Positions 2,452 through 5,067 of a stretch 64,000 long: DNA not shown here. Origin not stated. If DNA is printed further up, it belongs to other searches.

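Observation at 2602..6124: Orphan VirD4/TraG coupling protein next to a pentapeptide-repeat protein: candidate type IV effector pair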

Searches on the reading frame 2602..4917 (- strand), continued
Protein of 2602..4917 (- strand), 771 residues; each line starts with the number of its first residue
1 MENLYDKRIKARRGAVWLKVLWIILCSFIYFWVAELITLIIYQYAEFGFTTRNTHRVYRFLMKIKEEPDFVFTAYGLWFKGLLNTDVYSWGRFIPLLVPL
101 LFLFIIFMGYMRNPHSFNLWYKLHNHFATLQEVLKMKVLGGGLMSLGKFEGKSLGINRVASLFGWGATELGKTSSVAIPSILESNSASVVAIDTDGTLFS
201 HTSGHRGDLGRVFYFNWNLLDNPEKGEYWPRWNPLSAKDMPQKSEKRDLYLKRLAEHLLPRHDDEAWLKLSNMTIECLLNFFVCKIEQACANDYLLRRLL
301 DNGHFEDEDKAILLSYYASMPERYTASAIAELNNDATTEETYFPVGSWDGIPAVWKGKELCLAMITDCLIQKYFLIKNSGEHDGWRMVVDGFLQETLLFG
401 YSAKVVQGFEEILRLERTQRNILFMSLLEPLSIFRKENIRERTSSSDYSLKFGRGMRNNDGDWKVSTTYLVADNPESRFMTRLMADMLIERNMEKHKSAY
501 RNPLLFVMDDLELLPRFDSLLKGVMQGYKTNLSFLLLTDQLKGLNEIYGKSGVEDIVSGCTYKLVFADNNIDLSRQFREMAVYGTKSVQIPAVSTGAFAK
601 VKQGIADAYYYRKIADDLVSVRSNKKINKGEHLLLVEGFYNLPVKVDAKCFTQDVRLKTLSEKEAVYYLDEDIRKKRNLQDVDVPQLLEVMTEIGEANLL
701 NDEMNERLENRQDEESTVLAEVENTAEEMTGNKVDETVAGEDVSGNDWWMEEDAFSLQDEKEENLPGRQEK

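Call 69: search_protein_representatives(alignment_id=A5)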
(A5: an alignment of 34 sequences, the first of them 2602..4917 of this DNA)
Query: 34 sequences, 784 profile positions. Proteins with E-value up to 0.001 (for the whole library): 6207; up to 1e-10: 1700; up to 1e-30: 247. The best 150 are listed.
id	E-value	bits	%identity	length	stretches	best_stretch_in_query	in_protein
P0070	0.0e+00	1108.5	-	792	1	2-784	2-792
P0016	0.0e+00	1021.1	-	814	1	2-783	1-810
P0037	2.3e-296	1001.7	-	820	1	11-777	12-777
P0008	5.8e-295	997.0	-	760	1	2-784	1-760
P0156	1.1e-280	949.8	-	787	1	2-783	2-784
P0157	1.2e-277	939.8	-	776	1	1-782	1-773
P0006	1.0e-272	923.4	-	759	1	3-778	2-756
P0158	1.3e-269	913.2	-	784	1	1-782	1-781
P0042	1.4e-267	906.5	-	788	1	19-784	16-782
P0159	1.2e-242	824.0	-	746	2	1-680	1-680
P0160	2.1e-240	816.6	-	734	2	15-694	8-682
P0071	3.3e-231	786.2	-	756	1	15-782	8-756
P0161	1.1e-228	777.9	-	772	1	4-784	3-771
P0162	7.4e-217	738.7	-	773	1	15-782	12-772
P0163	9.1e-211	718.6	-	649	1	123-771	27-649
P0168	6.6e-175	600.0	-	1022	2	10-727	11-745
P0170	8.2e-164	563.3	-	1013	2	17-774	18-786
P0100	3.5e-161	554.6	-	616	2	122-585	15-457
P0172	2.3e-158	545.3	-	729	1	10-711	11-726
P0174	1.1e-153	529.8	-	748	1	18-688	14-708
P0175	2.2e-148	512.3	-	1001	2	18-704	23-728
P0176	1.5e-147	509.5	-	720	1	11-687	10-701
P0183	5.1e-137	474.7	-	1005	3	15-573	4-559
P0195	4.0e-100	352.7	-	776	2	354-682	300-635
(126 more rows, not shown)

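Call 70: find_encoding_contigs(protein=P0168, flank=10000, max_places=2)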
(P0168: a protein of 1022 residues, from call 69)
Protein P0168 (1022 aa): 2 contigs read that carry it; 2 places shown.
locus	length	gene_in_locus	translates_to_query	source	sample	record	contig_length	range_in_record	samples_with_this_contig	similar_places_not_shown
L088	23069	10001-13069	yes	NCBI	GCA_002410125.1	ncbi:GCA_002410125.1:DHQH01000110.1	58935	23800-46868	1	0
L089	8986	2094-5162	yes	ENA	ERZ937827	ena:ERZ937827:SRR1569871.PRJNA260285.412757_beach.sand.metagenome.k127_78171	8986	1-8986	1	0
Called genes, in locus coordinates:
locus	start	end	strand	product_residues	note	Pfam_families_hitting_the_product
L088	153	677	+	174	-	-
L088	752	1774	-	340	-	PF01408:GFO_IDH_MocA, PF03807:F420_oxidored (faint), PF22725:GFO_IDH_MocA_C3, PF02894:GFO_IDH_MocA_C (faint)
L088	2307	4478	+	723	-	PF02321:OEP (weak)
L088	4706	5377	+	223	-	PF00364:Biotin_lipoyl (faint), PF25917:BSH_RND (weak), PF25997:BSH_YhbJ (faint)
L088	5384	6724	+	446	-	-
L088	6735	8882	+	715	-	PF02163:Peptidase_M50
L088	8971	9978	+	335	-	PF00805:Pentapeptide (weak)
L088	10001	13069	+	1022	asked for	PF02534:T4SS-DNA_transf, PF10412:TrwB_AAD_bind, PF12696:TraG-D_C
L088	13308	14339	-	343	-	PF00142:Fer4_NifH (faint), PF09140:MipZ, PF10609:ParA, PF13614:AAA_31, PF01656:CbiA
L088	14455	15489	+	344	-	PF01145:Band_7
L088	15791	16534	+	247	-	PF01145:Band_7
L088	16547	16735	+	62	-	PF09838:DUF2065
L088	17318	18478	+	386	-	PF00089:Trypsin, PF13365:Trypsin_2, PF00595:PDZ, PF13180:PDZ_2, PF17820:PDZ_6, PF13180:PDZ_2 (weak)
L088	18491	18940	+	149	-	PF04364:DNA_pol3_chi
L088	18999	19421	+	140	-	PF00334:NDK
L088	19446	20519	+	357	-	PF09839:DUF2066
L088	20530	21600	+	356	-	PF01594:AI-2E_transport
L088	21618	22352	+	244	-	PF00308:Bac_DnaA (weak), PF22688:Hda_lid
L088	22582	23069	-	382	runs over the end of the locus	PF01612:DNA_pol_A_exo1, PF00570:HRDC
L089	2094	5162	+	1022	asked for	PF02534:T4SS-DNA_transf, PF10412:TrwB_AAD_bind, PF12696:TraG-D_C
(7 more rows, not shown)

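Call 71: find_encoding_contigs(protein=P0172, flank=10000, max_places=2)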
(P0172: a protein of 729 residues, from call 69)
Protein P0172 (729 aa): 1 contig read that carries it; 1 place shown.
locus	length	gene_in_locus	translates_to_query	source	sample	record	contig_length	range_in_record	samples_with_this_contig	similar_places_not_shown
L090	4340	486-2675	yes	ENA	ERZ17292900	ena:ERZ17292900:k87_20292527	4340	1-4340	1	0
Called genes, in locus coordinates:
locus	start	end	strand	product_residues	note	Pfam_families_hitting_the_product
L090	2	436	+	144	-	?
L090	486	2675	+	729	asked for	PF02534:T4SS-DNA_transf, PF10412:TrwB_AAD_bind, PF12696:TraG-D_C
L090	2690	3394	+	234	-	PF01478:Peptidase_A24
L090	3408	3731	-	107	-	PF18914:DUF5666 (weak)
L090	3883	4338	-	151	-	?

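Call 73: find_encoding_contigs(protein=P0170, flank=10000, max_places=2)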
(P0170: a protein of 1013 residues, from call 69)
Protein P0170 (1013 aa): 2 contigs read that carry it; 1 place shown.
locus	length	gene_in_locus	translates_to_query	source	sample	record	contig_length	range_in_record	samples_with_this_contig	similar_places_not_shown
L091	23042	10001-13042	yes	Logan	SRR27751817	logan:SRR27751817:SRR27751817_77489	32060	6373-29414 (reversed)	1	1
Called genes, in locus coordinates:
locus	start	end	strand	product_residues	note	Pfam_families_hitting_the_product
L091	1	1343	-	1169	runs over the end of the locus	PF13395:HNH_4 (faint), PF18541:RuvC_III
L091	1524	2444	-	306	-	PF01867:Cas_Cas1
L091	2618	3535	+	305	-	PF00892:EamA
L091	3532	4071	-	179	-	PF13673:Acetyltransf_10, PF00583:Acetyltransf_1, PF13508:Acetyltransf_7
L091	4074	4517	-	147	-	-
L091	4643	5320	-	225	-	PF00132:Hexapep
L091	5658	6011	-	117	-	-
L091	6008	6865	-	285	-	PF20434:BD-FAE (faint), PF00561:Abhydrolase_1, PF12146:Hydrolase_4, PF12697:Abhydrolase_6 (weak)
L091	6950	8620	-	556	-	PF01268:FTHFS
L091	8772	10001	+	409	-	PF13599:Pentapeptide_4, PF13576:Pentapeptide_3, PF00805:Pentapeptide, PF13576:Pentapeptide_3 (weak), PF00805:Pentapeptide (weak)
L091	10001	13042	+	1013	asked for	PF02534:T4SS-DNA_transf, PF10412:TrwB_AAD_bind (weak), PF12696:TraG-D_C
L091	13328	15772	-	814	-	PF00343:Phosphorylase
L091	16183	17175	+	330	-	PF00702:Hydrolase, PF13419:HAD_2 (faint), PF13242:Hydrolase_like (weak)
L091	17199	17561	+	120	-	-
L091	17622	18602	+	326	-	PF00702:Hydrolase, PF13419:HAD_2 (faint), PF13242:Hydrolase_like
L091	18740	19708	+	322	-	PF00702:Hydrolase, PF13419:HAD_2 (faint), PF13242:Hydrolase_like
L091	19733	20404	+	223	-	PF01135:PCMT, PF05175:MTS (faint), PF13489:Methyltransf_23 (weak), PF13847:Methyltransf_31, PF13649:Methyltransf_25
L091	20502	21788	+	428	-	PF02321:OEP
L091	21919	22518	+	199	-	PF10691:DUF2497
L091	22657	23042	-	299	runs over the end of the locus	PF00892:EamA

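Call 74: find_encoding_contigs(protein=P0174, flank=10000, max_places=2)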
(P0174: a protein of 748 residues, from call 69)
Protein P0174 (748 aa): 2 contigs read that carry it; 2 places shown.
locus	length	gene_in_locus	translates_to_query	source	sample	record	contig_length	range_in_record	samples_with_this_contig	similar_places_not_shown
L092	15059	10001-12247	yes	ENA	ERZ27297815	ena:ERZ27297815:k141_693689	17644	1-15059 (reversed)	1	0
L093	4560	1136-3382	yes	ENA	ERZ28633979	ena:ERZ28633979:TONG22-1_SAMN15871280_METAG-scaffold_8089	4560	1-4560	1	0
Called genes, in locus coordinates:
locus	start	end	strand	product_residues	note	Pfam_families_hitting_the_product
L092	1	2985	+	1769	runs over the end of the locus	PF24748:Galaxin_repeat (faint)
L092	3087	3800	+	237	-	PF01027:Bax1-I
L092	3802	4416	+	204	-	PF13098:Thioredoxin_2, PF13462:Thioredoxin_4, PF01323:DSBA (weak)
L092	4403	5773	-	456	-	PF02367:TsaE (faint), PF02463:SMC_N, PF03193:RsgA_GTPase (faint), PF00005:ABC_tran, PF13401:AAA_22 (weak), PF13304:AAA_21 (weak), PF02463:SMC_N, PF00005:ABC_tran, +14 more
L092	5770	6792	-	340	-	PF00528:BPD_transp_1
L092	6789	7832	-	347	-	PF00528:BPD_transp_1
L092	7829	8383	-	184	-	PF00226:DnaJ (weak)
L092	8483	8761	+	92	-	PF13467:RHH_4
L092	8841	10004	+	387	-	-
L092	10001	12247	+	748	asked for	PF02534:T4SS-DNA_transf, PF10412:TrwB_AAD_bind, PF12696:TraG-D_C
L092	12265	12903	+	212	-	-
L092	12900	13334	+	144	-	-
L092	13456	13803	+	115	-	-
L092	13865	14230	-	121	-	-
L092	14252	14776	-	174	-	-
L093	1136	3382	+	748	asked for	PF02534:T4SS-DNA_transf, PF10412:TrwB_AAD_bind, PF12696:TraG-D_C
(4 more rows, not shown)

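Call 80: find_encoding_contigs(protein=P0175, flank=10000, max_places=2)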
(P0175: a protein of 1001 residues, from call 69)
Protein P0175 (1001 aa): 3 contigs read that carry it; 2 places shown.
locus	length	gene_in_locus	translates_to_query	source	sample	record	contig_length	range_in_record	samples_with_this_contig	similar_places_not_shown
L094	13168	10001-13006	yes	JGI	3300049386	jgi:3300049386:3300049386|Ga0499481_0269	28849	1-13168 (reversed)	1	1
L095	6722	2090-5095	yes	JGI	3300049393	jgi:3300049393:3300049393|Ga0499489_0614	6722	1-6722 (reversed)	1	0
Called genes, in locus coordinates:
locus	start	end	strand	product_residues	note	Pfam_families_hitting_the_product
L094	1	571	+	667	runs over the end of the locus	-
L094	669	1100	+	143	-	-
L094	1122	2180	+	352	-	PF21088:MS_channel_1st, PF00924:MS_channel_2nd, PF21082:MS_channel_3rd (weak)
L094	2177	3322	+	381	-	PF11873:Mltc_N (weak), PF01464:SLT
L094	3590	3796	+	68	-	PF00313:CSD, PF08206:OB_RNB (weak)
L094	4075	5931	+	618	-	PF00753:Lactamase_B (weak), PF12706:Lactamase_B_2, PF22505:RNase_J_b_CASP, PF07521:RMMBL (weak)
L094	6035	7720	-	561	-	PF01268:FTHFS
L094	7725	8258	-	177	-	-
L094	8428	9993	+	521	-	PF00805:Pentapeptide (weak), PF13576:Pentapeptide_3 (faint), PF13599:Pentapeptide_4, PF00805:Pentapeptide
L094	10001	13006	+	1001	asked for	PF02534:T4SS-DNA_transf, PF10412:TrwB_AAD_bind (weak)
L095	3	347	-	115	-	?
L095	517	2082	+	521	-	PF00805:Pentapeptide (weak), PF13576:Pentapeptide_3 (faint), PF13599:Pentapeptide_4, PF00805:Pentapeptide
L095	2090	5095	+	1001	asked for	PF02534:T4SS-DNA_transf, PF10412:TrwB_AAD_bind (weak)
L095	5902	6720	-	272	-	PF00005:ABC_tran, PF16326:ABC_tran_CTD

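Call 81: find_encoding_contigs(protein=P0183, flank=10000, max_places=2)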
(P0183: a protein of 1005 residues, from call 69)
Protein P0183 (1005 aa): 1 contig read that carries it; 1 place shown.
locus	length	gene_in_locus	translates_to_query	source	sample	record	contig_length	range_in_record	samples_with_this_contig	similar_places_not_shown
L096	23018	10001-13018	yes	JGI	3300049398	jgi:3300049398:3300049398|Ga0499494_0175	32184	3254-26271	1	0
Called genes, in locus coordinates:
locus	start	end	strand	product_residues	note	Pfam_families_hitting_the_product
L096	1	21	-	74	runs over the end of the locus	PF13467:RHH_4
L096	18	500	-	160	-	PF04386:SspB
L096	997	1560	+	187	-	PF00186:DHFR_1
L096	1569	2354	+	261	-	PF00303:Thymidylat_synt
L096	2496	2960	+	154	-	-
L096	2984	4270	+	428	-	PF02133:Transp_cyt_pur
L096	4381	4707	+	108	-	-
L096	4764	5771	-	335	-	PF01408:GFO_IDH_MocA, PF22725:GFO_IDH_MocA_C3, PF02894:GFO_IDH_MocA_C (weak)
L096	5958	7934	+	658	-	PF02321:OEP (faint)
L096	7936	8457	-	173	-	-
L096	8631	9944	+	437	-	PF00805:Pentapeptide, PF13576:Pentapeptide_3 (faint), PF13599:Pentapeptide_4, PF25296:Decapeptide (faint), PF00805:Pentapeptide (weak)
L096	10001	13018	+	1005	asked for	-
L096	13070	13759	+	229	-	-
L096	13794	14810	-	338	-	PF01656:CbiA, PF09140:MipZ (weak), PF10609:ParA, PF13614:AAA_31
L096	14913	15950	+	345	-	PF01145:Band_7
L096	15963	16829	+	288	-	PF01145:Band_7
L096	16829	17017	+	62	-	PF09838:DUF2065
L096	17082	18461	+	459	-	PF00089:Trypsin, PF04495:GRASP55_65 (faint), PF13365:Trypsin_2, PF00595:PDZ, PF13180:PDZ_2, PF17820:PDZ_6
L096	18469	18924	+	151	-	PF04364:DNA_pol3_chi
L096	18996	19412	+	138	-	PF00334:NDK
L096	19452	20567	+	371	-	PF09839:DUF2066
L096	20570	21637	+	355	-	PF01594:AI-2E_transport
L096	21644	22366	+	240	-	PF00308:Bac_DnaA (faint), PF22688:Hda_lid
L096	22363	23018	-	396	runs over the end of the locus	PF01612:DNA_pol_A_exo1, PF00570:HRDC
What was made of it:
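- On TolC-family outer-membrane factor (PF02321 OEP): Weak or faint OEP hits are on record for L088 and L096 (calls 70, 81).
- MipZ/ParA is the neighbour in L088 and L096 (calls 70, 81).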

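Call 87: find_encoding_contigs(protein=P0176, flank=8000, max_places=2)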
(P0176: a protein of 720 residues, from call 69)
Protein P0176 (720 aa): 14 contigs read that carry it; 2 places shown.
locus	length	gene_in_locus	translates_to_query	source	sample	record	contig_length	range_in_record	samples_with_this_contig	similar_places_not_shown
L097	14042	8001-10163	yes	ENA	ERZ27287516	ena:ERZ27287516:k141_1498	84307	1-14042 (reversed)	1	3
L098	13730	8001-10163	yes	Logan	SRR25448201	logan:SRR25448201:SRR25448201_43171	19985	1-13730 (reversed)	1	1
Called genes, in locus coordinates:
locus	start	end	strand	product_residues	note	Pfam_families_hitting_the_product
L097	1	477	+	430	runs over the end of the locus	PF13167:GTP-bdg_N, PF16360:GTP-bdg_M, PF01926:MMR_HSR1, PF19275:HflX_C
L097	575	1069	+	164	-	-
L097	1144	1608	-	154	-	PF00293:NUDIX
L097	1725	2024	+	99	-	-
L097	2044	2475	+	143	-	PF00293:NUDIX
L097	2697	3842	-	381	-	-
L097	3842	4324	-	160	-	PF06347:SH3_4, PF08239:SH3_3 (faint)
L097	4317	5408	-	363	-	PF00692:dUTPase (weak)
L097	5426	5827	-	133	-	PF02410:RsfS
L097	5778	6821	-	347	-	PF01018:GTP1_OBG, PF01926:MMR_HSR1, PF02421:FeoB_N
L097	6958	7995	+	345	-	PF00805:Pentapeptide, PF13599:Pentapeptide_4 (weak), PF00805:Pentapeptide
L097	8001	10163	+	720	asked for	PF02534:T4SS-DNA_transf, PF10412:TrwB_AAD_bind, PF12696:TraG-D_C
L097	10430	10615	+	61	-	PF01783:Ribosomal_L32p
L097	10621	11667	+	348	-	PF02504:FA_synthesis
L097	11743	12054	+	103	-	PF00216:Bac_DNA_binding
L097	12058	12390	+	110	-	PF00376:MerR (weak), PF13411:MerR_1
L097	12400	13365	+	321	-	PF09243:Rsm22, PF00891:Methyltransf_2 (weak), PF08241:Methyltransf_11 (weak), PF08242:Methyltransf_12 (weak), PF13649:Methyltransf_25 (weak)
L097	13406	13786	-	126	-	-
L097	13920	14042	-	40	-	?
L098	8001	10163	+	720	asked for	PF02534:T4SS-DNA_transf, PF10412:TrwB_AAD_bind, PF12696:TraG-D_C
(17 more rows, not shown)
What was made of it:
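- The same pair occurs in five other lineages with different neighbours: L088, L096, L091, L094 and L097 (calls 70, 73, 80, 81, 87).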
